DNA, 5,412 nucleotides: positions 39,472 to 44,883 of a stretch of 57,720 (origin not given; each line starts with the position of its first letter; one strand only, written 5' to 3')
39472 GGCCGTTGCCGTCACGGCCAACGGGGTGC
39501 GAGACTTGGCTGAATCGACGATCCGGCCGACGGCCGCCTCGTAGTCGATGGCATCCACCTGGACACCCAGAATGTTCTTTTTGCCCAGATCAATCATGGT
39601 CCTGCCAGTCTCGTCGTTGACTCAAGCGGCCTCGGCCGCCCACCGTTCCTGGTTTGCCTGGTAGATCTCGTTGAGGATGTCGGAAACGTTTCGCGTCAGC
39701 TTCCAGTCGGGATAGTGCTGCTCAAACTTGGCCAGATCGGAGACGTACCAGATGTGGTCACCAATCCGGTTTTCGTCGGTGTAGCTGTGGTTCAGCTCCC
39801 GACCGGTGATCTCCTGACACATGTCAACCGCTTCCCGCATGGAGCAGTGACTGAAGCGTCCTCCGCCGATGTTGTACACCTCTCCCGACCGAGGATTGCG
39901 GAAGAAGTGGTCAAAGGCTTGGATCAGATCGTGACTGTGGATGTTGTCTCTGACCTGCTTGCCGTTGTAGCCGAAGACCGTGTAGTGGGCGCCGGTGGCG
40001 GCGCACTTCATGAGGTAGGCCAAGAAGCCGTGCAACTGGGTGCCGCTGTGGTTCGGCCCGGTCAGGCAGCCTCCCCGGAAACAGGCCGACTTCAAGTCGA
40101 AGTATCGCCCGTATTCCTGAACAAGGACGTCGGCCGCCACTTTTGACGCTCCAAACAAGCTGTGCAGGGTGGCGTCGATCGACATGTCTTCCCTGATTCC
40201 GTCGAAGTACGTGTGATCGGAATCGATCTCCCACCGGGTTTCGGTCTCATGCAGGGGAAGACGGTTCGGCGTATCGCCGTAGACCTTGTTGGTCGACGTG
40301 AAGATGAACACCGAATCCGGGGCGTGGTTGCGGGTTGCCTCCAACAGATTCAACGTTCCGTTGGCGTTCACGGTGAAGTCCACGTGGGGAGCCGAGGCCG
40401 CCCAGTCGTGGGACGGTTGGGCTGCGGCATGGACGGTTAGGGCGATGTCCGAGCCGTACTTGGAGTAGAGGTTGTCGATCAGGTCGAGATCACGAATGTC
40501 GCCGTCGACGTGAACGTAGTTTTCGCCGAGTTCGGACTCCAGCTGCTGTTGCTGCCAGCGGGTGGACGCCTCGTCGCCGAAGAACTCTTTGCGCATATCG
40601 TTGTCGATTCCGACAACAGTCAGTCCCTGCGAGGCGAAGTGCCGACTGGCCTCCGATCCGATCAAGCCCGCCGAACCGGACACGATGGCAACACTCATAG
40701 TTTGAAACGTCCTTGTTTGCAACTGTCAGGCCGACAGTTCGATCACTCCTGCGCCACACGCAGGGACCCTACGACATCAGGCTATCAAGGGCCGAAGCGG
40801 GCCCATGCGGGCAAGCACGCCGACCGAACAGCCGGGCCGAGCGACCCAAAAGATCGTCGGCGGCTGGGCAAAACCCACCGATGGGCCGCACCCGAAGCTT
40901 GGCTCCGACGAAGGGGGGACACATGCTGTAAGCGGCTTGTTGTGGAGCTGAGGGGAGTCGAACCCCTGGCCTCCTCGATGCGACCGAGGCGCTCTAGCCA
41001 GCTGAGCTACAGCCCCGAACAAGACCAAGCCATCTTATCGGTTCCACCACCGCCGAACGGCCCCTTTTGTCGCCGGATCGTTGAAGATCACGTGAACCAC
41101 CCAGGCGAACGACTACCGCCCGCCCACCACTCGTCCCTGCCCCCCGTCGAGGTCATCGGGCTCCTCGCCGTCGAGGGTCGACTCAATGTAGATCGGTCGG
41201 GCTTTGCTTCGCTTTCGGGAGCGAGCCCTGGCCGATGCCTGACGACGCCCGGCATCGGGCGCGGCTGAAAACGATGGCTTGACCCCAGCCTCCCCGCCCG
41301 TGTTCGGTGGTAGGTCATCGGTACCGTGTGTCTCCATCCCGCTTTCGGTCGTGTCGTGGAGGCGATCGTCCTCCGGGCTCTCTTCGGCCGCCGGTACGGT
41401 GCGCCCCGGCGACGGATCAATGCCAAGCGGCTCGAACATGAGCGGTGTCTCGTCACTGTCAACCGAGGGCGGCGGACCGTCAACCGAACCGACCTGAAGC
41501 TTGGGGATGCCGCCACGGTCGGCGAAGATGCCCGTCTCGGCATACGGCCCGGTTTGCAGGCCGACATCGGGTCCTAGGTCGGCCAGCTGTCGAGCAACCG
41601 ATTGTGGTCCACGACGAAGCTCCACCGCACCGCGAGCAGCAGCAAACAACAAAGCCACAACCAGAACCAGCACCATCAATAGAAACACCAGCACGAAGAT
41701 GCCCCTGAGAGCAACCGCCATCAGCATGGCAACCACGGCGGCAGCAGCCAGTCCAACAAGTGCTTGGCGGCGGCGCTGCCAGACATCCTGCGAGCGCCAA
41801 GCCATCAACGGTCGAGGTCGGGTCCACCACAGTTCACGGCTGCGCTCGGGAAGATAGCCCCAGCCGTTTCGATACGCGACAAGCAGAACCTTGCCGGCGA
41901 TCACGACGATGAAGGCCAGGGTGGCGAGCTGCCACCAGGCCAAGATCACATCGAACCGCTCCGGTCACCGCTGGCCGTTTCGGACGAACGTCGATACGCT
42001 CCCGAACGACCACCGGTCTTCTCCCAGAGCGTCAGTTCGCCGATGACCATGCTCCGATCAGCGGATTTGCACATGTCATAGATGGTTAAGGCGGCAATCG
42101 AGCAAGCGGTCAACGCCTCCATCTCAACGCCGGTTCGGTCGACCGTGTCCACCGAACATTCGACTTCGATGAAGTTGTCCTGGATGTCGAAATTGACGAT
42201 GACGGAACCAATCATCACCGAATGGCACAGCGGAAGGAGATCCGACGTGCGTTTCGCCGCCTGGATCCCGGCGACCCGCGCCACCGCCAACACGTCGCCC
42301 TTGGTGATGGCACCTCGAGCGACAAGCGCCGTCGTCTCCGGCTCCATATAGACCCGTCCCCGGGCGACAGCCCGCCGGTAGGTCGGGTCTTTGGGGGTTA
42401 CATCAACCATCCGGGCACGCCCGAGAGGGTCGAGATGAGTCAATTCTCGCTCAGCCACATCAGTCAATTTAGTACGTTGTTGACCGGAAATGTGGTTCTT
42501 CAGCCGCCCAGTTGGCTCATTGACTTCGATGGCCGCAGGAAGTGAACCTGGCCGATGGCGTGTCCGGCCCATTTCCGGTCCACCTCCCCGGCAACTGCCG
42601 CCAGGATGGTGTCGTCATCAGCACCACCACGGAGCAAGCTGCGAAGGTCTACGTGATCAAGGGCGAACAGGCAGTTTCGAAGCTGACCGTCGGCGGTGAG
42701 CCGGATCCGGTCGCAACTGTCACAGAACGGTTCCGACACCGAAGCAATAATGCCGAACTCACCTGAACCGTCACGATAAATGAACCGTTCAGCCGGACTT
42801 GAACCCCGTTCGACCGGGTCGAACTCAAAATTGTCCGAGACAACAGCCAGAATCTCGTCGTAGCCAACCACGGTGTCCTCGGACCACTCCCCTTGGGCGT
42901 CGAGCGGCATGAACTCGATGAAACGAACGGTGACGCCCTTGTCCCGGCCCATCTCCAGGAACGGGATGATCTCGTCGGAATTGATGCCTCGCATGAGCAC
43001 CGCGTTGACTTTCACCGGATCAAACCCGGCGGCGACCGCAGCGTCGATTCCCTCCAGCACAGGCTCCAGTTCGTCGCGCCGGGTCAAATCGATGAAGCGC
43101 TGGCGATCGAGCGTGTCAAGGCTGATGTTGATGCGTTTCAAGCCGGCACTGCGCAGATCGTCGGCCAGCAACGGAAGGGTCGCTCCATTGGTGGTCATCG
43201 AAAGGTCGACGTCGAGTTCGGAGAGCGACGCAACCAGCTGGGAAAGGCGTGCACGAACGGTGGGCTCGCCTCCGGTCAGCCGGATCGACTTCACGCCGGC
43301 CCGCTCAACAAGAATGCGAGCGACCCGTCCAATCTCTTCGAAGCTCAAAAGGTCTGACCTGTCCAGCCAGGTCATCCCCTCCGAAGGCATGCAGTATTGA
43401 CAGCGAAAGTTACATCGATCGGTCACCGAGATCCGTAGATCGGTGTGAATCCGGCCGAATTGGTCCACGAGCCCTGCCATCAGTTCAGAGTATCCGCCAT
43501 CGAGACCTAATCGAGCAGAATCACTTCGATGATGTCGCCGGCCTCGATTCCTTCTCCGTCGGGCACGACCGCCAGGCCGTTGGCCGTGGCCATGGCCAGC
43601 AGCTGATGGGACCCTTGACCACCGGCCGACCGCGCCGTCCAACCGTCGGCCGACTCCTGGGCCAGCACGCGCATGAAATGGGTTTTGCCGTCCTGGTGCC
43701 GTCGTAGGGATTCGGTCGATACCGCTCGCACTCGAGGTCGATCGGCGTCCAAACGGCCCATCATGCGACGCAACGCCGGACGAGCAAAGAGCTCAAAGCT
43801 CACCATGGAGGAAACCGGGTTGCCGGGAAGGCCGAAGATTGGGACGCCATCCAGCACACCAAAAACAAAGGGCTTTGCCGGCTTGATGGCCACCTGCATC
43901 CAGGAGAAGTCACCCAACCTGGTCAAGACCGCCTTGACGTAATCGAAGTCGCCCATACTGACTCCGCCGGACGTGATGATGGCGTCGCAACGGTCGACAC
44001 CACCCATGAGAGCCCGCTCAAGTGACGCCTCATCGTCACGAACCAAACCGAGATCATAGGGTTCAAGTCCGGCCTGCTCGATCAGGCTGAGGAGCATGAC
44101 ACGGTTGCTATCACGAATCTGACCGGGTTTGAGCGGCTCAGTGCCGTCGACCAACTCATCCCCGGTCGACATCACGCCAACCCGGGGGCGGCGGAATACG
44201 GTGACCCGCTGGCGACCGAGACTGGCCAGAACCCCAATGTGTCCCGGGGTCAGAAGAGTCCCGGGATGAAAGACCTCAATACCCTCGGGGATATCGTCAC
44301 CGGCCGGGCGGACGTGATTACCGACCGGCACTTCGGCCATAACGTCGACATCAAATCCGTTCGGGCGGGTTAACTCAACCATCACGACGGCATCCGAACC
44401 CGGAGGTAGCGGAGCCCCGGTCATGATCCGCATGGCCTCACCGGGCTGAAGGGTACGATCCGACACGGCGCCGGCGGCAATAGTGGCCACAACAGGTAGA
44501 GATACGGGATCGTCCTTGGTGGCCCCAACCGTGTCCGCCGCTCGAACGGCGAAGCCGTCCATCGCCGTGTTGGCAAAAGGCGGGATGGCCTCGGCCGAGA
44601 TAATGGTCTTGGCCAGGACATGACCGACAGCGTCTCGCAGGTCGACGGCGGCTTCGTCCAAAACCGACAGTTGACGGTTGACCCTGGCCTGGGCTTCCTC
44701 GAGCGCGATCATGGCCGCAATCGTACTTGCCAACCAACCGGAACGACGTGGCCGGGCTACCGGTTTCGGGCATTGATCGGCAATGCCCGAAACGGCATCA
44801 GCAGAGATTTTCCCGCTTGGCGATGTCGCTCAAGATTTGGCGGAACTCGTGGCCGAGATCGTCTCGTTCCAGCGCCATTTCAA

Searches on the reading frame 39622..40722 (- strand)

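Call 68: search_protein_families(library=pfam, proteins=[window:39622-40722:-], max_evalue=0.00001)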
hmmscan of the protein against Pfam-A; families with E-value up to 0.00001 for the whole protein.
window:39622-40722:- (366 aa): 6 families
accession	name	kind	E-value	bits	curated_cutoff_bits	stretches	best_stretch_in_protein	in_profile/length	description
PF01370.27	Epimerase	-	1.6e-35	123.1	20.9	1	13-286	2-240/240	NAD dependent epimerase/dehydratase family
PF16363.11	GDP_Man_Dehyd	-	2e-23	83.9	27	1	14-318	2-278/332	GDP-mannose 4,6 dehydratase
PF07993.18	NAD_binding_4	-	1.6e-08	34.5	20.1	1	56-250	46-239/258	Male sterility protein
PF02719.21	Polysacc_synt_2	-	1.6e-07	31.2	20.2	1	13-147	2-131/293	Polysaccharide biosynthesis protein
PF04321.23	RmlD_sub_bind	-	6.8e-07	29.1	27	1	13-152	4-109/287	RmlD substrate binding domain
PF01073.25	3Beta_HSD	-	3.3e-06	26.8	22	1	14-170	2-142/280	3-beta hydroxysteroid dehydrogenase/isomerase family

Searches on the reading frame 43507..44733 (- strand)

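Call 68: search_protein_families(library=pfam, proteins=[window:43507-44733:-], max_evalue=0.00001)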
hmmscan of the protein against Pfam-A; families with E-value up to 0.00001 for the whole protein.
window:43507-44733:- (408 aa): 3 families
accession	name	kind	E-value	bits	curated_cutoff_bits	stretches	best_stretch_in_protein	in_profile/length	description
PF03453.22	MoeA_N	-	4.4e-45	153.7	30.8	1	9-173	1-160/160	MoeA N-terminal region (domain I and II)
PF00994.29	MoCF_biosynth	-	2.4e-32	112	26.6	1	186-322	1-143/144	Probable molybdopterin binding domain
PF03454.20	MoeA_C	-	2.7e-13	50.3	22.1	1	348-407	12-72/72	MoeA C-terminal region (domain IV)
